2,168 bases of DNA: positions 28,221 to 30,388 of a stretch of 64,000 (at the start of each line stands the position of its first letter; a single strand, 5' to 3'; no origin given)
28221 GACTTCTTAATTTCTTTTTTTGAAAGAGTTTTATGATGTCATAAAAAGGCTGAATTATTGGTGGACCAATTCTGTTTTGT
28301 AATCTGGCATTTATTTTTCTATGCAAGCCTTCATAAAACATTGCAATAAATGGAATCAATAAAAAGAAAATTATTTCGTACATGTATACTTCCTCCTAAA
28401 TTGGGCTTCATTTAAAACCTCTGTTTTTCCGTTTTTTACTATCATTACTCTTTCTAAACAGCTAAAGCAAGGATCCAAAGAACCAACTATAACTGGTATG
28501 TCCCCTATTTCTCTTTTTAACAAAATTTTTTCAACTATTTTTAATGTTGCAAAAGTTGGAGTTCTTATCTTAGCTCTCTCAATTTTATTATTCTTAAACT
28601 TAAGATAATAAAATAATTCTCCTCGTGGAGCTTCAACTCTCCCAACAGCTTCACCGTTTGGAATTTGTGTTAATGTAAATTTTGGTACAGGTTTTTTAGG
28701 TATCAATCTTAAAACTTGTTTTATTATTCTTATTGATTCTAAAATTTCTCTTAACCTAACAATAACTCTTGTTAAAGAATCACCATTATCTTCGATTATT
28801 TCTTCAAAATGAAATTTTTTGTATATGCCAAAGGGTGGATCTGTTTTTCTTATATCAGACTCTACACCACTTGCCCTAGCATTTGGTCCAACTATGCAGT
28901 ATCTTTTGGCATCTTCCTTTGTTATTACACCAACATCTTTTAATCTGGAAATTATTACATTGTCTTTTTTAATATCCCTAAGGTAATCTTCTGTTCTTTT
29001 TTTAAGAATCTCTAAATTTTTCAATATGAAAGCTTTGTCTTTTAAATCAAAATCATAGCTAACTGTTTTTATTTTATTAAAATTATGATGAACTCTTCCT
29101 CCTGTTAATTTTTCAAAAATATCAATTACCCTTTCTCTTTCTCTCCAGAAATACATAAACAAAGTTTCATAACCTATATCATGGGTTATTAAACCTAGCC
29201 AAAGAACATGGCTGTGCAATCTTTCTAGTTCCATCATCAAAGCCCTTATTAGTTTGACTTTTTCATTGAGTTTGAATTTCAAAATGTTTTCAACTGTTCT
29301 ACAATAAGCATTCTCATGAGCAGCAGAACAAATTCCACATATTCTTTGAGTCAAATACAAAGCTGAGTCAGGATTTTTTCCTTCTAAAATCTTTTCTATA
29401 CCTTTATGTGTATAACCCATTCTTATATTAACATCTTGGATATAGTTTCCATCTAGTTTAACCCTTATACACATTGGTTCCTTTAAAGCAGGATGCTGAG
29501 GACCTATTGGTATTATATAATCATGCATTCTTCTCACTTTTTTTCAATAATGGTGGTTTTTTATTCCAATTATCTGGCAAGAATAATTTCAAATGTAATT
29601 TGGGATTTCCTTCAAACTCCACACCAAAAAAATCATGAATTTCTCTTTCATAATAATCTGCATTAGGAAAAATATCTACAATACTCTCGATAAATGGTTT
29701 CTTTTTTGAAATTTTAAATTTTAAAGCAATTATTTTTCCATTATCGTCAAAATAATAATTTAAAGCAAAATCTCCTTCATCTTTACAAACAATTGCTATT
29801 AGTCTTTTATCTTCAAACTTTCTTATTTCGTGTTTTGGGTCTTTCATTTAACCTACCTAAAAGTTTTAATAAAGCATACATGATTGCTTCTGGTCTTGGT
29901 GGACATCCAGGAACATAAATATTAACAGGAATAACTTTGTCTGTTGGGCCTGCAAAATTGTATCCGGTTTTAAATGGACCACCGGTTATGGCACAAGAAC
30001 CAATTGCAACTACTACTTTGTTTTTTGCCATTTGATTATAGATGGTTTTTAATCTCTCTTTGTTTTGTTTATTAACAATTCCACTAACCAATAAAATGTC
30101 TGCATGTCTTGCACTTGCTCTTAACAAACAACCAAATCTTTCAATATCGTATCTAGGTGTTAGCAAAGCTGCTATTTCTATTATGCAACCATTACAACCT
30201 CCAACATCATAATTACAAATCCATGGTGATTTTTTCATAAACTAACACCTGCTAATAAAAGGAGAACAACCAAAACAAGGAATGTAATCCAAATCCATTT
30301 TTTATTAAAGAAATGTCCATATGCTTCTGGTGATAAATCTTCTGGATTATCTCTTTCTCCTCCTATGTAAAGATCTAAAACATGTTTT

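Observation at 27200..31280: Minimal Ech-type group-4 [NiFe] hydrogenase with an unannotated translationally coupled 56-aa subunit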

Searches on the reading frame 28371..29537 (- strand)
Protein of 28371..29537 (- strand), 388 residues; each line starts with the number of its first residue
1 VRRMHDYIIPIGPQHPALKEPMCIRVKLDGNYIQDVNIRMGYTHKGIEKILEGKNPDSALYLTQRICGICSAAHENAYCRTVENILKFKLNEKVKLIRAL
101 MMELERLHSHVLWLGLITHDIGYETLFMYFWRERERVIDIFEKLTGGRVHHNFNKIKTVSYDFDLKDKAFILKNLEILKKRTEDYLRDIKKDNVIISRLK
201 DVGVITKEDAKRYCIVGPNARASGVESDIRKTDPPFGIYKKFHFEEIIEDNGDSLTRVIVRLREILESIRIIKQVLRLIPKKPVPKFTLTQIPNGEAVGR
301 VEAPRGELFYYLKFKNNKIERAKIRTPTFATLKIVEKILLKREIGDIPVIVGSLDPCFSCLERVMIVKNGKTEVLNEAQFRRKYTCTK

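Call 3: search_protein_families(library=pfam, proteins=[window:28371-29537:-], max_evalue=0.01)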
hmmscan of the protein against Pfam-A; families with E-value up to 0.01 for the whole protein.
window:28371-29537:- (388 aa): 2 families
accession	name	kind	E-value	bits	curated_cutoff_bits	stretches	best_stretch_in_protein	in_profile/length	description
PF00346.24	Complex1_49kDa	-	1.1e-62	212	24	2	120-284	1-164/271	Respiratory-chain NADH dehydrogenase, 49 Kd subunit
PF00374.24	NiFeSe_Hases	-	1.8e-21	77.1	25.8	1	45-113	1-69/508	Nickel-dependent hydrogenase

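Call 4: search_protein_families(library=ncbifam, proteins=[window:28371-29537:-], max_evalue=0.01)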
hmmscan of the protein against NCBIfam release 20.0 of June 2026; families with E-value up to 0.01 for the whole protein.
window:28371-29537:- (388 aa): 15 families
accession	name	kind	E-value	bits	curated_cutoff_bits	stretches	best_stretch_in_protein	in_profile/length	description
NF004739.1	PRK06075.1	equivalog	9.3e-89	297.9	360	2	8-284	2-277/384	NADH-quinone oxidoreductase subunit D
NF040602.1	F420_dehyd_FpoD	exception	8.6e-84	281.7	600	1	5-362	6-371/372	F420H2 dehydrogenase subunit FpoD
TIGR01962.1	NuoD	equivalog_domain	9.6e-81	271.6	459.35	2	7-284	3-279/386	NADH dehydrogenase (quinone) subunit D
NF008974.0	PRK12322.1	equivalog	1.6e-75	254.4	522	1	3-357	3-360/366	NADH-quinone oxidoreductase subunit D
NF009808.0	PRK13292.1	equivalog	7e-66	222.6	1156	2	6-281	407-681/791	NADH-quinone oxidoreductase subunit B/C/D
NF005649.0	PRK07415.1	equivalog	4.1e-62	210.5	583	2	3-284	7-288/394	NAD(P)H-quinone oxidoreductase subunit H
NF008728.0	PRK11742.1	equivalog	3.3e-61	207.4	840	2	8-283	216-490/598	NADH-quinone oxidoreductase subunit C/D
NF033181.1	NiFeSe_hydrog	equivalog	1.1e-22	80.6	600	2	24-113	18-106/507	nickel-dependent hydrogenase large subunit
NF045518.1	H2_NiFeSe_large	exception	1.4e-22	80.2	780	2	24-113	18-106/485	NiFeSe hydrogenase large subunit HysA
TIGR03295.1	frhA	equivalog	2.5e-18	66.3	392.5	2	45-122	41-118/412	coenzyme F420 hydrogenase subunit alpha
NF040832.1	sulfhyd_HydA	equivalog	8.7e-15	54.7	880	2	26-123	21-120/426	NADPH-dependent hydrogenase/sulfhydrogenase 1 subunit alpha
NF040828.1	sulfhyd_ShyA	equivalog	9e-14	51.2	700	2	33-118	26-111/415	NAD(P)-dependent hydrogenase/sulfhydrogenase 2 subunit alpha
NF007778.0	PRK10467.1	equivalog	1.6e-12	46.5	969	1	41-113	35-107/567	hydrogenase 2 large subunit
NF007550.0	PRK10170.1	equivalog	8.2e-11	41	1101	1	22-112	31-121/597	Ni/Fe-hydrogenase large subunit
NF041785.2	VhuA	equivalog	1.6e-09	36.8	800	1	33-114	28-108/418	F420-non-reducing hydrogenase Vhu subunit A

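Call 5: search_solved_structures(query=window:28371-29537:-, max_evalue=1e-10, show_alignments=1)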
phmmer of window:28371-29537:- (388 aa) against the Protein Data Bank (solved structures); distinct sequences matched with E-value up to 1e-10: 96 (the best 60 are shown).
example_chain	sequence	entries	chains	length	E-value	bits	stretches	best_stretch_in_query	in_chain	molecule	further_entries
6cfw_L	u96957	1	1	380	3.7e-67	230.1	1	8-363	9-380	Membrane-bound hydrogenase subunit alpha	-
7z0s_E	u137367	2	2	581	9.7e-63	215.5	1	7-374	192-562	Formate hydrogenlyase subunit 5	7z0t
7eu3_H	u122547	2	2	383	1e-55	192.4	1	8-286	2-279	NAD(P)H-quinone oxidoreductase subunit H, chloroplastic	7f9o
9grx_H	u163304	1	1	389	5.9e-54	186.6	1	7-287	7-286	NAD(P)H-quinone oxidoreductase subunit H, chloroplastic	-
7wfg_H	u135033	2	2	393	7e-54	186.4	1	8-284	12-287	NAD(P)H-quinone oxidoreductase subunit H, chloroplastic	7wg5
2fug_4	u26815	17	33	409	7.1e-54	186.3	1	9-284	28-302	NADH-quinone oxidoreductase chain 4 | NADH-QUINONE OXIDOREDUCTASE SUBUNIT 4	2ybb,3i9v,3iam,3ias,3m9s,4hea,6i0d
7q5y_B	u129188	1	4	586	3.5e-53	184.1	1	4-284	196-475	NADH-quinone oxidoreductase subunit C/D 2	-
6hum_H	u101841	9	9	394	7e-52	179.8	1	4-286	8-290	NAD(P)H-quinone oxidoreductase subunit H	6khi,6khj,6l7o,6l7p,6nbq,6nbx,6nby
8ba0_D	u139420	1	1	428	5.3e-47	163.7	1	7-282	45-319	Complex I-49kD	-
8b9z_D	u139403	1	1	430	5.4e-47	163.7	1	7-282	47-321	Complex I-49kD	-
8esw_S2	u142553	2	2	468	7.8e-47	163.2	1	7-282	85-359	Complex I-49kD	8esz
6u8y_L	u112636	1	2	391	1.5e-46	162.3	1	7-361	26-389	NADH dehydrogenase subunit D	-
7arc_D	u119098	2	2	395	6.4e-45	156.9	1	4-281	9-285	ND7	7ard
9f5x_E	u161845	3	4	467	6.2e-44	153.6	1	3-280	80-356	NADH:ubiquinone oxidoreductase 49 kD subunit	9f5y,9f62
5lnk_4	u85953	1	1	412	1.3e-43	152.6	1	9-281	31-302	Mitochondrial complex I, 49 kDa subunit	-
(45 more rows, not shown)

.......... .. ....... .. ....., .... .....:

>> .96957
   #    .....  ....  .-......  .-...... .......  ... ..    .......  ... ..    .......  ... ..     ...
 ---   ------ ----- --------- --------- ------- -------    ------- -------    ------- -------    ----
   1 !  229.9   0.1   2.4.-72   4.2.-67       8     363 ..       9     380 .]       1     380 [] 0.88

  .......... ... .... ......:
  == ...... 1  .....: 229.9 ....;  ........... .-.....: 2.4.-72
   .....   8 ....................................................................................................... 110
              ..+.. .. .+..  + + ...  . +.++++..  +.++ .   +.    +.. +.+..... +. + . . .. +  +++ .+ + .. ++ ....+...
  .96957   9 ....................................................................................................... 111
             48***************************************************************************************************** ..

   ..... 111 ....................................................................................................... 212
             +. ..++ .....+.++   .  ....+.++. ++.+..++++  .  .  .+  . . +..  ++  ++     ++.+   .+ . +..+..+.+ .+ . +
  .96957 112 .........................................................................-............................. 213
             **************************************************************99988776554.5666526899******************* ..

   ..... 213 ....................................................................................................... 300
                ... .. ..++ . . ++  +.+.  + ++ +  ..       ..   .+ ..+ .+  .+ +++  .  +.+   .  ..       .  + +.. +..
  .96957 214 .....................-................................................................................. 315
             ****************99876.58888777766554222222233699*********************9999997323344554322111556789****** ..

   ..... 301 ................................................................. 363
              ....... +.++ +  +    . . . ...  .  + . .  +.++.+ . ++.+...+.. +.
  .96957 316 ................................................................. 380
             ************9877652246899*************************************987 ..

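Call 11: find_encoding_contigs(protein=window:28371-29537:-, flank=10000, max_places=4)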
Protein window:28371-29537:- (388 aa): no gene with exactly this product is on record in the collection.

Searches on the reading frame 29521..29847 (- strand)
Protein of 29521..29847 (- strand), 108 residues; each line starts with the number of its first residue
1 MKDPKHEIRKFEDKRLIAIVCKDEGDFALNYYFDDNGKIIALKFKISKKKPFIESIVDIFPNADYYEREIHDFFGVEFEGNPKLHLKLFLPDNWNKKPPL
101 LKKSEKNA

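Call 3: search_protein_families(library=pfam, proteins=[window:29521-29847:-], max_evalue=0.01)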
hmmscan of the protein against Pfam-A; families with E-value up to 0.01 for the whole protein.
window:29521-29847:- (108 aa): 1 family
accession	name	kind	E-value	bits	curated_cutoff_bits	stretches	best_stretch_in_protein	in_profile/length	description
PF00329.25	Complex1_30kDa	-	4.6e-22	79.3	22.5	1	14-103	24-117/124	Respiratory-chain NADH dehydrogenase, 30 Kd subunit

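Call 4: search_protein_families(library=ncbifam, proteins=[window:29521-29847:-], max_evalue=0.01)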
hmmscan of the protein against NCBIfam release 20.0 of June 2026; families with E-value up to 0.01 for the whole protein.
window:29521-29847:- (108 aa): 17 families
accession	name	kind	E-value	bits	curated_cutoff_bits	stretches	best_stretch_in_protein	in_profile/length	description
TIGR01961.1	NuoC_fam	subfamily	8.9e-16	58.5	122.45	1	18-102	32-116/122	NADH (or F420H2) dehydrogenase, subunit C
NF008728.0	PRK11742.1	equivalog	7.4e-14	51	840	1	35-103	105-171/598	NADH-quinone oxidoreductase subunit C/D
NF004735.0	PRK06074.2-2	equivalog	1.3e-13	51.1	176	1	35-104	78-146/158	NADH-quinone oxidoreductase subunit C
NF005856.0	PRK07785.1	equivalog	2.3e-13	50.6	224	1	38-98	158-217/246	NADH-quinone oxidoreductase subunit C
NF040611.1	F420_dehyd_FpoC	exception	6.3e-13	48.9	220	1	35-103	78-145/158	F420H2 dehydrogenase subunit FpoC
NF005832.0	PRK07735.1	equivalog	6.4e-13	48.7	431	1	35-98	356-418/430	NADH-quinone oxidoreductase subunit C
NF009808.0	PRK13292.1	equivalog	7.4e-13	47.2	1156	1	26-104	295-373/791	NADH-quinone oxidoreductase subunit B/C/D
NF004736.0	PRK06074.2-3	equivalog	4.2e-12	46.1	239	1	10-98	61-152/183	NADH-quinone oxidoreductase subunit C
NF006304.0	PRK08491.1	equivalog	3.9e-11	43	228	1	21-102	92-172/263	NADH-quinone oxidoreductase subunit C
NF004738.0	PRK06074.2-5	equivalog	8.7e-11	41.8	198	1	46-93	89-138/174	NADH-quinone oxidoreductase subunit C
NF009141.0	PRK12494.1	equivalog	2e-10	40.8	175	1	36-98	97-158/175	NAD(P)H-quinone oxidoreductase subunit J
NF004737.0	PRK06074.2-4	equivalog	4.8e-10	39.6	144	1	31-98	56-119/150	NADH-quinone oxidoreductase subunit C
NF004734.0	PRK06074.2-1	equivalog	2.4e-09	37.4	169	1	38-102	84-147/164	NADH-quinone oxidoreductase subunit C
NF004730.0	PRK06074.1-1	equivalog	1.8e-08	34.5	193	1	43-85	97-139/200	NADH-quinone oxidoreductase subunit C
NF004733.0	PRK06074.1-5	equivalog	5.4e-08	32.7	225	1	39-85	87-132/203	NADH-quinone oxidoreductase subunit C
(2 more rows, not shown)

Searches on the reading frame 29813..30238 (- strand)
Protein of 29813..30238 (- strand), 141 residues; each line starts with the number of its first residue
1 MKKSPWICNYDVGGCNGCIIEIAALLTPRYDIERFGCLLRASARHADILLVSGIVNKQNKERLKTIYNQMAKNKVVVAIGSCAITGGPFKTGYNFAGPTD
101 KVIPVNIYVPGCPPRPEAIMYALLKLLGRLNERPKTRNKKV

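Call 3: search_protein_families(library=pfam, proteins=[window:29813-30238:-], max_evalue=0.01)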
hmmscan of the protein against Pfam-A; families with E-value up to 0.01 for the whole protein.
window:29813-30238:- (141 aa): 1 family
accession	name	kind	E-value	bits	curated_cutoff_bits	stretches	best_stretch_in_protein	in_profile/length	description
PF01058.29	Oxidored_q6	-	1.4e-33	115.8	27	1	15-126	1-128/128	NADH ubiquinone oxidoreductase, 20 Kd subunit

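Call 4: search_protein_families(library=ncbifam, proteins=[window:29813-30238:-], max_evalue=0.01)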
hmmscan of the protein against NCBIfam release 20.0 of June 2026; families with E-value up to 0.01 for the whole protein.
window:29813-30238:- (141 aa): 18 families
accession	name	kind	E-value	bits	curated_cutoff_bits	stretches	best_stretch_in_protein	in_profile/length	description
NF005012.1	PRK06411.1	subfamily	2.3e-43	147.6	116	1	3-133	34-161/166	NADH-quinone oxidoreductase subunit NuoB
TIGR01957.1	nuoB_fam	subfamily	3.3e-40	137.3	142.7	1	3-131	17-143/145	NADH-quinone oxidoreductase subunit B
NF011394.0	PRK14819.1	equivalog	1.1e-38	133.3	312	1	14-131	39-157/264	NADH-quinone oxidoreductase subunit B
NF011391.0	PRK14816.1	equivalog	3.6e-36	124.6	283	1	16-127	62-174/196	NADH-quinone oxidoreductase subunit B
NF011393.0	PRK14818.1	equivalog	2.3e-35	121.7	255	1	12-135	37-160/173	NADH dehydrogenase subunit B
NF011390.0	PRK14815.1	equivalog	1.1e-32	112.8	281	1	14-137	41-164/183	NADH dehydrogenase subunit B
NF011388.0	PRK14813.1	equivalog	1e-31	110.3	294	1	14-126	36-149/189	NADH dehydrogenase subunit B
NF009808.0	PRK13292.1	equivalog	2.7e-31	108.2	1156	1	14-133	33-154/791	NADH-quinone oxidoreductase subunit B/C/D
NF011395.0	PRK14820.1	equivalog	3.7e-31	108.3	263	1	16-128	43-155/180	NADH-quinone oxidoreductase subunit B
NF011392.0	PRK14817.1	equivalog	3.3e-29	101.9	271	1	17-131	47-161/182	NADH-quinone oxidoreductase subunit B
NF011389.0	PRK14814.1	equivalog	1.7e-28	99.7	285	1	16-131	43-158/186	NADH dehydrogenase subunit B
TIGR03294.1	FrhG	equivalog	3.3e-12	46.6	245.5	1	12-128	9-142/228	coenzyme F420 hydrogenase subunit gamma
NF040836.1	sulfhyd_HydD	equivalog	4.8e-08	32.5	500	1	7-87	8-93/261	NADPH-dependent hydrogenase/sulfhydrogenase 1 subunit delta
NF045875.1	F420_non_VhuG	exception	8.6e-08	31.8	450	2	45-88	52-93/286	F420-non-reducing hydrogenase subunit VhuG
NF007779.0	PRK10468.1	equivalog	2.2e-05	23.6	659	1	66-127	141-206/372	hydrogenase 2 small subunit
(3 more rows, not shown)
